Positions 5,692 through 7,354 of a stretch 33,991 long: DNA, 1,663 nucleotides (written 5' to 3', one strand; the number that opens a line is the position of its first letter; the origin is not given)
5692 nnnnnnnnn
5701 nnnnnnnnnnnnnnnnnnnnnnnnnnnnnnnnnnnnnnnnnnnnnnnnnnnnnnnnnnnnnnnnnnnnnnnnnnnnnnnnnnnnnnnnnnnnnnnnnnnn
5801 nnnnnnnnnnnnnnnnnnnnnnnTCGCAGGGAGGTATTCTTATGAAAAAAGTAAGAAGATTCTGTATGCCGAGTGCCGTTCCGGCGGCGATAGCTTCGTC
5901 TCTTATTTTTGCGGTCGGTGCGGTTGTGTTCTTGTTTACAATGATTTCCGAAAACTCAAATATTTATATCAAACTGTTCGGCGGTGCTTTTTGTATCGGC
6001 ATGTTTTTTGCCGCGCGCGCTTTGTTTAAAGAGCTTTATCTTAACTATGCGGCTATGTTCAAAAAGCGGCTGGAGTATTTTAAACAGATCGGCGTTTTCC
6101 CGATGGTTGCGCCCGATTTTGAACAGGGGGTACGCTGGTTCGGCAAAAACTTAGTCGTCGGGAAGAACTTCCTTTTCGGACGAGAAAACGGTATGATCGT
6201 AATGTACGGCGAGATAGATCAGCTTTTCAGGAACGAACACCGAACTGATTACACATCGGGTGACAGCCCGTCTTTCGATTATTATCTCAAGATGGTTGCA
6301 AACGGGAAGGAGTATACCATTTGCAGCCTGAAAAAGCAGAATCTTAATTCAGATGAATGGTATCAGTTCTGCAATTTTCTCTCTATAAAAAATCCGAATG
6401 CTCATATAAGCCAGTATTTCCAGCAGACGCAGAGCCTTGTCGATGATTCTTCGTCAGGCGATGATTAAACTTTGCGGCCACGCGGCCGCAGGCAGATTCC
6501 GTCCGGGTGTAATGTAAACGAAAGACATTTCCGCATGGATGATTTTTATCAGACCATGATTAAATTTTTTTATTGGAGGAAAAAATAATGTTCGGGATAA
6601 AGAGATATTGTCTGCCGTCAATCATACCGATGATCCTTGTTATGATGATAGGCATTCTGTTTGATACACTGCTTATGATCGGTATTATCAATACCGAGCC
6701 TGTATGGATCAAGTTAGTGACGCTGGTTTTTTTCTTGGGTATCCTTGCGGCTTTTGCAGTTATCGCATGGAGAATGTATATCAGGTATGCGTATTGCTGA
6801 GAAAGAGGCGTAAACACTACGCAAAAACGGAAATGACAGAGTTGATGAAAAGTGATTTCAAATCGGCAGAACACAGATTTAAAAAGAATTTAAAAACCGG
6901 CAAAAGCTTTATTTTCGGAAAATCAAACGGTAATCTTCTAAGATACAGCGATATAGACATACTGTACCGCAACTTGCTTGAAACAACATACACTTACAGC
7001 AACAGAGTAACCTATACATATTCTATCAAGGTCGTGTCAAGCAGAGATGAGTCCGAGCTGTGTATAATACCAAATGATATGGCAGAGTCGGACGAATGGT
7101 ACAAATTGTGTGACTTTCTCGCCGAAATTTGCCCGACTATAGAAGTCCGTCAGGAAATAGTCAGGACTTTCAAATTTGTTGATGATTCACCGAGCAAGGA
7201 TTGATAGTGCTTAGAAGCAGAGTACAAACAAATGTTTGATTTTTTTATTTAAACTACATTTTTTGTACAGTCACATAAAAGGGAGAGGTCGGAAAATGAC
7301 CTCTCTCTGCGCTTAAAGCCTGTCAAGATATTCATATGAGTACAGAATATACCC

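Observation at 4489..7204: Promoter-driven tandem array of four paralogous 2-TM proteins of unknown family, inserted after yabO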

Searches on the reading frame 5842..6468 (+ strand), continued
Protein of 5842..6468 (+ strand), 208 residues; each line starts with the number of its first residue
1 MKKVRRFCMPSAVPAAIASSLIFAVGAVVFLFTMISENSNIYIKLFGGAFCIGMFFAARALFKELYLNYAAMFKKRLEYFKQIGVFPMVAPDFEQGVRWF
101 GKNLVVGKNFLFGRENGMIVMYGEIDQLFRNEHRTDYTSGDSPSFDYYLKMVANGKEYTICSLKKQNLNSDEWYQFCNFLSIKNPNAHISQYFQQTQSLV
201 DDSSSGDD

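Call 75: find_encoding_contigs(protein=P0002, flank=4000, max_places=10)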
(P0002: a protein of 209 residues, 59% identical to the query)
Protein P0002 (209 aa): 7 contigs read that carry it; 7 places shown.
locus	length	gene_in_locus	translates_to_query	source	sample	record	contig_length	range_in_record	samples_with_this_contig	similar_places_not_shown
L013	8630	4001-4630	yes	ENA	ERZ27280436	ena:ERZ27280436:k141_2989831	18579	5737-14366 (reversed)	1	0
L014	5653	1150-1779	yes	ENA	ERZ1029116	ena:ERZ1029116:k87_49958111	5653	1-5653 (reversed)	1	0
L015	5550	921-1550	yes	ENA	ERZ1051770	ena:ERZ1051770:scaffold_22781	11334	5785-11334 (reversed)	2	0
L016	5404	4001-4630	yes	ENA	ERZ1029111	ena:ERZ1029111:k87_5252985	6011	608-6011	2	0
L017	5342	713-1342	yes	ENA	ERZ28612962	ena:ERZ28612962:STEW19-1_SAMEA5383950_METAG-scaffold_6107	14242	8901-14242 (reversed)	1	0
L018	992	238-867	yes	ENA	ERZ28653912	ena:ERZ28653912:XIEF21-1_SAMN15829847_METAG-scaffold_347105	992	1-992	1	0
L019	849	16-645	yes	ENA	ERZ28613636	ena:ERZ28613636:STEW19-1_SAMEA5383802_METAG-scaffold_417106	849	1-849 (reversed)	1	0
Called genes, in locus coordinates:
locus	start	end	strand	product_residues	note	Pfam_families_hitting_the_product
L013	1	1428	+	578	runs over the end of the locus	PF01943:Polysacc_synt, PF01554:MatE, PF03023:MurJ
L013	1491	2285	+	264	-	PF03819:MazG, PF01503:PRA-PH (weak), PF03819:MazG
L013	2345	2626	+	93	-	PF00216:Bac_DNA_binding, PF18291:HU-HIG (weak)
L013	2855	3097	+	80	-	PF01479:S4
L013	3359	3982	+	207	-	-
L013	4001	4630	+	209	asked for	-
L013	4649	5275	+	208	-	-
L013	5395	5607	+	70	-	-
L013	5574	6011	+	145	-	-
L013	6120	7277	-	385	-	PF02638:GHL10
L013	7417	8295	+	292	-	PF00849:PseudoU_synth_2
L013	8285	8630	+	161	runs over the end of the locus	PF03167:UDG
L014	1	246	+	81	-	?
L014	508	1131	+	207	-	-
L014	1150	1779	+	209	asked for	-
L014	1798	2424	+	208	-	-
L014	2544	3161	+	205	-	-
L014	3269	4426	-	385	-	PF02638:GHL10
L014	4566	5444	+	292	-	PF00849:PseudoU_synth_2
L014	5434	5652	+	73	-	?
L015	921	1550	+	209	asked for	-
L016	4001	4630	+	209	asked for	-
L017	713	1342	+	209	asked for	-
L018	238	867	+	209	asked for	-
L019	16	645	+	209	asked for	-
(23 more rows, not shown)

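Call 78: find_encoding_contigs(protein=P0011, flank=6000, max_places=2)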
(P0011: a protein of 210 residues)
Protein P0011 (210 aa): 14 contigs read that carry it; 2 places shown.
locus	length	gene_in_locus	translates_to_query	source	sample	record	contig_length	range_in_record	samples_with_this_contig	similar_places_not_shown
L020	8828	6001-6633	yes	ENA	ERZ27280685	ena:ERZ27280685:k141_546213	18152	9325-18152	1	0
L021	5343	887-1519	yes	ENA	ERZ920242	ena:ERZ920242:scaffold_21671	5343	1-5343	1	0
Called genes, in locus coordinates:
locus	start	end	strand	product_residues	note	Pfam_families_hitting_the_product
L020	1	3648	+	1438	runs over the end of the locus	PF00128:Alpha-amylase, PF16738:CBM26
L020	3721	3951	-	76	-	-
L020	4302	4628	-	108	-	PF01381:HTH_3 (weak)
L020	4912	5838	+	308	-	-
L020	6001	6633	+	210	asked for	-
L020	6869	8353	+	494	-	PF05598:DUF772, PF13586:DDE_Tnp_1_2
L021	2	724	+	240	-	?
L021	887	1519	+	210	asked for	-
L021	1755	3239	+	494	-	PF05598:DUF772, PF13586:DDE_Tnp_1_2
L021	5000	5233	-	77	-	-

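Call 79: find_encoding_contigs(protein=P0015, flank=6000, max_places=2)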
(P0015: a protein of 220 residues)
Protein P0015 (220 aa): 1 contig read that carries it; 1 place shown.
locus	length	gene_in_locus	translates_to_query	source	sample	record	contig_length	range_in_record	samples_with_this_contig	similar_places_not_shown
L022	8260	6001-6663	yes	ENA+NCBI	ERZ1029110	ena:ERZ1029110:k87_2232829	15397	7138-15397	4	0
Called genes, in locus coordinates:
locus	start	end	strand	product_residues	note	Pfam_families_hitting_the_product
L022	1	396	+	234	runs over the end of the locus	PF02527:GidB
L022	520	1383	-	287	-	PF12158:DUF3592 (weak)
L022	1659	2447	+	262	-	PF02195:ParB_N, PF17762:HTH_ParB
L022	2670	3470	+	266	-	PF00142:Fer4_NifH (weak), PF02374:ArsA_ATPase (faint), PF06564:CBP_BcsQ, PF09140:MipZ, PF10609:ParA, PF13614:AAA_31, PF01656:CbiA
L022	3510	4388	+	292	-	PF02195:ParB_N, PF17762:HTH_ParB, PF23552:ParB_C (weak)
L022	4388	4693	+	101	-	-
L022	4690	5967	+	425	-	PF02403:Seryl_tRNA_N, PF00587:tRNA-synt_2b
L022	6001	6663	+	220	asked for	-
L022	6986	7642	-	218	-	PF01471:PG_binding_1, PF07486:Hydrolase_2, PF00397:WW (weak)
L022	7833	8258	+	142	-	?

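Call 90: list_cluster_members(proteins=[P0016, P0017, P0018, P0019, P0020, P0021, P0022, P0024, P0026, P0045])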
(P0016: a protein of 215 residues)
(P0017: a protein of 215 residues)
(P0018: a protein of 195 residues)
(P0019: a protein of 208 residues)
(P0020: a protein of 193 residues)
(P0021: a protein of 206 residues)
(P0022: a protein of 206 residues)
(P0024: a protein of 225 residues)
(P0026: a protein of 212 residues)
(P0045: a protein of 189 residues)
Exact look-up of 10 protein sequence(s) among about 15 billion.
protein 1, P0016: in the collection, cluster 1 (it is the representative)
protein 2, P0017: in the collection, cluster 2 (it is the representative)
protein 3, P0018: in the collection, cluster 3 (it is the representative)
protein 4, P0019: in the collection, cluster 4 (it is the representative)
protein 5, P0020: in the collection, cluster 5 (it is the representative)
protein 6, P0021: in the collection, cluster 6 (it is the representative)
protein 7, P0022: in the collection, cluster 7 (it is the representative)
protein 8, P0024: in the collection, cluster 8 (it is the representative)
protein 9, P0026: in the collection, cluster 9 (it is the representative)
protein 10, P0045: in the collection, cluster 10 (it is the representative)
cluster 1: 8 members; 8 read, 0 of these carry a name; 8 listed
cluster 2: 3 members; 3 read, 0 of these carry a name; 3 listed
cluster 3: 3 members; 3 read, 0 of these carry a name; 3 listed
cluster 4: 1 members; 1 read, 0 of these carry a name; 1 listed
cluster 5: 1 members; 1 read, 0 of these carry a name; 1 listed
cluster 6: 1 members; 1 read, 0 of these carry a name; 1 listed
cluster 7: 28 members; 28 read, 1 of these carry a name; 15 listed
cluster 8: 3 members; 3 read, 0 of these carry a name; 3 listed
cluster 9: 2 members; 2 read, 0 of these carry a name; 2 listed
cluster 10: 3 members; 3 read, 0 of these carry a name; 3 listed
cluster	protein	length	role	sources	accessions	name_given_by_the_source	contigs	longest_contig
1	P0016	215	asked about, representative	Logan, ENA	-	-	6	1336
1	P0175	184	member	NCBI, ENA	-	-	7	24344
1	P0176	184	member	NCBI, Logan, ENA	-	-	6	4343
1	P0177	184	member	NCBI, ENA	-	-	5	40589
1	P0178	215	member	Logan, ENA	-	-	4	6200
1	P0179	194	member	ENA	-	-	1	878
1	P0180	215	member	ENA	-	-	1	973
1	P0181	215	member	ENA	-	-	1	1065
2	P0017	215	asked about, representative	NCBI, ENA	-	-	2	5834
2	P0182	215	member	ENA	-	-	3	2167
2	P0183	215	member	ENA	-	-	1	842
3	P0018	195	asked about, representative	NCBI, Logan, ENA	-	-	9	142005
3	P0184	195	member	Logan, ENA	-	-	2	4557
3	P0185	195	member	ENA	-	-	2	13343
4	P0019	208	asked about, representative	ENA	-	-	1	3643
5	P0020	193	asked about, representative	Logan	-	-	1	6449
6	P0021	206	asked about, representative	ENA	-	-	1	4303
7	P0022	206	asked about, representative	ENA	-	-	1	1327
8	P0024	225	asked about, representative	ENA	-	-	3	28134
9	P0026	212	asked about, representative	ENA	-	-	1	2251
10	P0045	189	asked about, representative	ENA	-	-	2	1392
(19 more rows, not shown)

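Call 91: find_encoding_contigs(protein=P0018, flank=5000, max_places=1)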
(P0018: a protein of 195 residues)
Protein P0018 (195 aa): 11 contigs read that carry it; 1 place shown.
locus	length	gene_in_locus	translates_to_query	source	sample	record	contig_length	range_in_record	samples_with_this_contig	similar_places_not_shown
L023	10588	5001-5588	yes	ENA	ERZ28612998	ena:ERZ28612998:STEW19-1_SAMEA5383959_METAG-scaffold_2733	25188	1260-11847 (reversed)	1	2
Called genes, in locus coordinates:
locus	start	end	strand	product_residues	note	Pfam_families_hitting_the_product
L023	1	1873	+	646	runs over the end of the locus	PF02824:TGS, PF07973:tRNA_SAD, PF00587:tRNA-synt_2b, PF03129:HGTP_anticodon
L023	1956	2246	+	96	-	PF01909:NTP_transf_2, PF18765:Polbeta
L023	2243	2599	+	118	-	PF01934:HepT-like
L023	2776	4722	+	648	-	PF03572:Peptidase_S41, PF00404:Dockerin_1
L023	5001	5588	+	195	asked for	-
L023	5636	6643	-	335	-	PF15632:ATPgrasp_Ter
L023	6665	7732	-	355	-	PF11202:StiP, PF15608:PELOTA_1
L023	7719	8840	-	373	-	PF15609:PRTase_2, PF12500:TRSP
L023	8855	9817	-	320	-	PF15617:C-C_Bond_Lyase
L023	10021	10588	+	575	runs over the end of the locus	PF00089:Trypsin (weak), PF13365:Trypsin_2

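Call 92: find_encoding_contigs(protein=P0024, flank=5000, max_places=1)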
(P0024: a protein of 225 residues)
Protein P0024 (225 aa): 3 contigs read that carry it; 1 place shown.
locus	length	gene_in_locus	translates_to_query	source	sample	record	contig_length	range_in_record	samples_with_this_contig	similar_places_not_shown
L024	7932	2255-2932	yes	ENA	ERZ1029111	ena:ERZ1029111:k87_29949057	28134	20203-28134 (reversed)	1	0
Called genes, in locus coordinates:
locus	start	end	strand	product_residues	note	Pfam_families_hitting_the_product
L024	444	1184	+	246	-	-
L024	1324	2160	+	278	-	PF00404:Dockerin_1 (weak)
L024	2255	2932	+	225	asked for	-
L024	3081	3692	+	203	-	-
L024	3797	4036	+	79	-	-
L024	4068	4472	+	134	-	-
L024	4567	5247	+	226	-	-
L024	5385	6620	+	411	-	-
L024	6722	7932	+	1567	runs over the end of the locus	-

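Call 93: find_encoding_contigs(protein=P0177, flank=5000, max_places=1)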
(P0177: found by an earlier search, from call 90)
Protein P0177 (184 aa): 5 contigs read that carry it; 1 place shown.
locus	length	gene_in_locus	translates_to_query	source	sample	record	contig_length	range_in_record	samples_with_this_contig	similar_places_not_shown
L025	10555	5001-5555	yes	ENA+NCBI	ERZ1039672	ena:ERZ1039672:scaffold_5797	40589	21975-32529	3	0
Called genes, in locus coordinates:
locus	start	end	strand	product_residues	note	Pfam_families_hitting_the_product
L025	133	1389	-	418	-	PF08239:SH3_3 (faint)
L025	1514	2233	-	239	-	PF07653:SH3_2 (faint)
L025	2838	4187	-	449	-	PF13620:CarboxypepD_reg (weak), PF00092:VWA (weak), PF25106:VWA_4 (weak)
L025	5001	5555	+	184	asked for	-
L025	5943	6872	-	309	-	PF00291:PALP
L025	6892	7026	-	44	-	-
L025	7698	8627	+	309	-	PF03631:Virul_fac_BrkB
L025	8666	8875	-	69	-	-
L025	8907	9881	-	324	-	PF01926:MMR_HSR1, PF03193:RsgA_GTPase (weak)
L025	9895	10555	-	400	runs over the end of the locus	PF03193:RsgA_GTPase (weak), PF00735:Septin, PF01926:MMR_HSR1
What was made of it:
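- Three further neighbourhoods show no cell-wall or spore genes (calls 91-93).
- Tried and rejected: I dropped it after three further contexts showed nothing of the kind (calls 91-93).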

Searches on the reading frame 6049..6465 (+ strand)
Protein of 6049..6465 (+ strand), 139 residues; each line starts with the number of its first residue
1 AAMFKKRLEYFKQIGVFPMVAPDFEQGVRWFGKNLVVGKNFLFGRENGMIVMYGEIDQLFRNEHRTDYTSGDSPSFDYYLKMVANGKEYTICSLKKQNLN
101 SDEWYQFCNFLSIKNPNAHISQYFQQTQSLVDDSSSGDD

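Call 42: predict_structure(alignment_id=A4)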
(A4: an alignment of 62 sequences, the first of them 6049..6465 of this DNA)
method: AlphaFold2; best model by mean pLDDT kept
length: 139 residues; sequences in the alignment: 62
mean_pLDDT: 96.1   pTM: 0.86
mean pLDDT of the five models: 96.1, 95.6, 95.5, 95.0, 94.7
residues with pLDDT >= 90: 132; 70-90: 6; 50-70: 1; < 50: 0
segments of 3 or more residues with pLDDT < 50: none
pLDDT, mean of each block of 10 residues (from residue 1): 93 98 98 97 95 98 98 98 98 96 97 98 97 85
secondary structure, 60 per line:
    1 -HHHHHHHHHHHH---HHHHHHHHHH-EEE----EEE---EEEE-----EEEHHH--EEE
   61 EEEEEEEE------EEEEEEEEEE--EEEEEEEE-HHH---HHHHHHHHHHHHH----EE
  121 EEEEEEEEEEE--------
elements in order: H2-13 H17-26 E28-30 E35-37 E41-44 E50-52 E58-68 E75-84 E87-94 H102-114 E119-131

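Call 45: fold_search(model_id=the predicted structure, library=pdb)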
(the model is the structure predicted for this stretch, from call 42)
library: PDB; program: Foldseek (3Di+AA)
matches with E <= 10: 399; with E <= 0.001: 0
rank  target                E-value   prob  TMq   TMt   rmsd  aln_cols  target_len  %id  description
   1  7btb_k                1.5e-01  0.63  0.26  0.42   5.5        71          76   10  Cryo-EM structure of pre-60S ribosome from Saccharomyces cerevisiae rpl4delta63-87 strain at 3.22 Angstroms resolution (released 2020-10-28)
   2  8oh6_CF               2.8e-01  0.35  0.24  0.37   6.7        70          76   11  Crystal structure of the Candida albicans 80S ribosome in complex with Paromomycin (500umol) (released 2024-10-02)
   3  6xgx_B                4.1e-01  0.21  0.25  0.12   7.5        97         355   12  ISCth4 transposase, strand transfer complex 1, STC1 (released 2020-10-14)
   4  8tmb_B                5.3e-01  0.10  0.19  0.11  10.9       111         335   10  Cryo-EM structure of CorA in complex with conformation-specific synthetic antibody C12 and 20 mM MgCl2, State MG20-1 (released 2025-02-12)
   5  7shp_B                5.3e-01  0.04  0.12  0.11  15.8        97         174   13  Crystal structure of hSTING in complex with c[2',3'-(ribo-2'-G, xylo-3'-A)-MP](RJ244) (released 2022-10-19)
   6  6xgx_A                5.7e-01  0.23  0.26  0.11   8.0        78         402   13  ISCth4 transposase, strand transfer complex 1, STC1 (released 2020-10-14)
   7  8a2h_B                5.7e-01  0.03  0.12  0.10  18.8       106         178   16  human STING in complex with 2',3'-cyclic-GMP-7-deazaphenyl-AMP (released 2022-10-12)
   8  6xg8_B                6.4e-01  0.25  0.27  0.13   7.6        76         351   13  ISCth4 transposase, pre-cleaved complex, PCC (released 2020-10-14)
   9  9ijn                  6.4e-01  0.03  0.13  0.10  15.3       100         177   14  STING LBD domain with an agonist DW18343 (released 2025-01-08)
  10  7shp_C                6.4e-01  0.03  0.12  0.10  15.0        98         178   15  Crystal structure of hSTING in complex with c[2',3'-(ribo-2'-G, xylo-3'-A)-MP](RJ244) (released 2022-10-19)
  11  4z8l_A                6.9e-01  0.09  0.18  0.09  12.1        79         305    9  Crystal structure of DCAF1/SIV-MND VPX/MND SAMHD1 NTD ternary complex (released 2015-06-17)
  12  7ob3                  6.9e-01  0.04  0.14  0.11  13.1        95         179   16  hSTING in complex with 3',3'-c-di-araAMP (released 2022-05-04)
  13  5i4a_C                7.3e-01  0.13  0.24  0.08   8.3        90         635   13  X-ray crystal structure of Marinitoga piezophila Argonaute in complex with 5' OH guide RNA (released 2016-03-30)
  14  8tme_C                7.3e-01  0.07  0.16  0.08  12.3       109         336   13  Cryo-EM structure of CorA in complex with conformation-specific synthetic antibody C18 and 100 uM MgCl2, State MG0.1-1 (released 2025-02-12)
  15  6ukz_B                7.3e-01  0.04  0.16  0.13  18.2       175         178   11  STING C-terminal Domain Complexed with Non-cyclic Dinucleotide Compound 6 (released 2020-08-19)
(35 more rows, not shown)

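Call 49: fold_search(model_id=the predicted structure, library=viral)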
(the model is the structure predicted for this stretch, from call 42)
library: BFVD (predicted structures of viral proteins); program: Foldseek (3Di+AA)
matches with E <= 10: 841; with E <= 0.001: 1
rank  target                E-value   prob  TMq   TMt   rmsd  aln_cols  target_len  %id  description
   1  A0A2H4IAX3            2.1e-04  1.00  0.43  0.45   5.6       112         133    9  Uncharacterized protein [Erwinia phage vB_EamM_Y3]
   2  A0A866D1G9            7.2e-03  0.38  0.18  0.19  10.3       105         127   12  (no name in the UniProt tables at hand)
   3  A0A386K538            1.4e-02  0.91  0.37  0.34   6.1       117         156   11  Uncharacterized protein [Dickeya phage vB_DsoM_JA11]
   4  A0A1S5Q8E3            2.7e-02  0.66  0.26  0.26  10.8        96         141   11  Uncharacterized protein [Aeromonas phage Ahp1]
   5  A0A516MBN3            2.7e-02  0.28  0.21  0.06  13.2       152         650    9  (no name in the UniProt tables at hand)
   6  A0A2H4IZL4            2.9e-02  0.18  0.19  0.11   9.2        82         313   12  Uncharacterized protein [uncultured Caudovirales phage]
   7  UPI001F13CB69         3.7e-02  0.91  0.34  0.45   6.0        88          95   10  (no name look-up for this kind of identifier)
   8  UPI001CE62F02         4.0e-02  0.18  0.17  0.17  11.8        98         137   12  (no name look-up for this kind of identifier)
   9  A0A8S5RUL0            4.2e-02  0.60  0.22  0.28   7.8        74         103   11  (no name in the UniProt tables at hand)
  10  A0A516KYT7            4.2e-02  0.18  0.19  0.05  11.9       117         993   10  (no name in the UniProt tables at hand)
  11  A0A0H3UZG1            4.5e-02  0.33  0.20  0.17   8.9        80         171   10  (no name in the UniProt tables at hand)
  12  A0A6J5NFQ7            4.8e-02  0.47  0.23  0.31   7.6        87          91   10  Uncharacterized protein [uncultured Caudovirales phage]
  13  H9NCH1                7.5e-02  0.33  0.29  0.17  13.0       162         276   13  (no name in the UniProt tables at hand)
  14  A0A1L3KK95            7.5e-02  0.16  0.20  0.17  11.8       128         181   13  (no name in the UniProt tables at hand)
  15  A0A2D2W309            7.9e-02  0.30  0.22  0.26   6.6        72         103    8  Uncharacterized protein [Escherichia phage PGT2]
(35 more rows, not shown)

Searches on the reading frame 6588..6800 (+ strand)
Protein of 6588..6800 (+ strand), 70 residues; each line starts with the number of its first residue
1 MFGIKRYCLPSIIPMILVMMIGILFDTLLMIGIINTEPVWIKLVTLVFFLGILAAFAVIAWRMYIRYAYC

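Call 3: search_protein_families(library=pfam, proteins=[window:6588-6800:+], max_evalue=1)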
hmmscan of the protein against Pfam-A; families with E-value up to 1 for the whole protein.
window:6588-6800:+ (70 aa): 4 families
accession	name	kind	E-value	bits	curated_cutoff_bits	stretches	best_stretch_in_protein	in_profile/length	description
PF20197.3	DUF6560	-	0.27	11.8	27.8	1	16-64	54-103/174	Family of unknown function (DUF6560)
PF02656.20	DUF202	-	0.65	10.9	23.4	1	16-67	18-65/68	Domain of unknown function (DUF202)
PF13829.11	DUF4191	-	0.67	9.7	30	1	2-63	15-73/219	Domain of unknown function (DUF4191)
PF11947.13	DUF3464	-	0.71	10.1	25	1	4-49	59-104/149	Photosynthesis affected mutant 68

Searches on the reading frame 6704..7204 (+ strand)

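Call 3: search_protein_families(library=pfam, proteins=[window:6704-7204:+], max_evalue=1)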
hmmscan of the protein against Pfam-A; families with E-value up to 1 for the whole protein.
window:6704-7204:+ (166 aa): 0 families

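Call 4: search_protein_families(library=ncbifam, proteins=[window:6704-7204:+], max_evalue=1)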
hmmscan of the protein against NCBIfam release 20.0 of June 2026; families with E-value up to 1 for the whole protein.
window:6704-7204:+ (166 aa): 1 family
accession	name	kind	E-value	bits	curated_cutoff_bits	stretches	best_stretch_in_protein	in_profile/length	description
TIGR01354.1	cyt_deam_tetra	equivalog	0.059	13.6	113.65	1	13-55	80-124/126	cytidine deaminase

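Call 35: search_protein_families(library=phrogs, proteins=[window:6794-7201:+], max_evalue=0.01)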
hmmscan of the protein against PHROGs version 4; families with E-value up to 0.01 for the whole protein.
window:6794-7201:+ (136 aa): 0 families

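Call 36: search_protein_families(library=padloc, proteins=[window:6794-7201:+], max_evalue=0.01)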
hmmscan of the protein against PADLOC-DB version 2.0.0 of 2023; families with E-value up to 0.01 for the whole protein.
window:6794-7201:+ (136 aa): 0 families
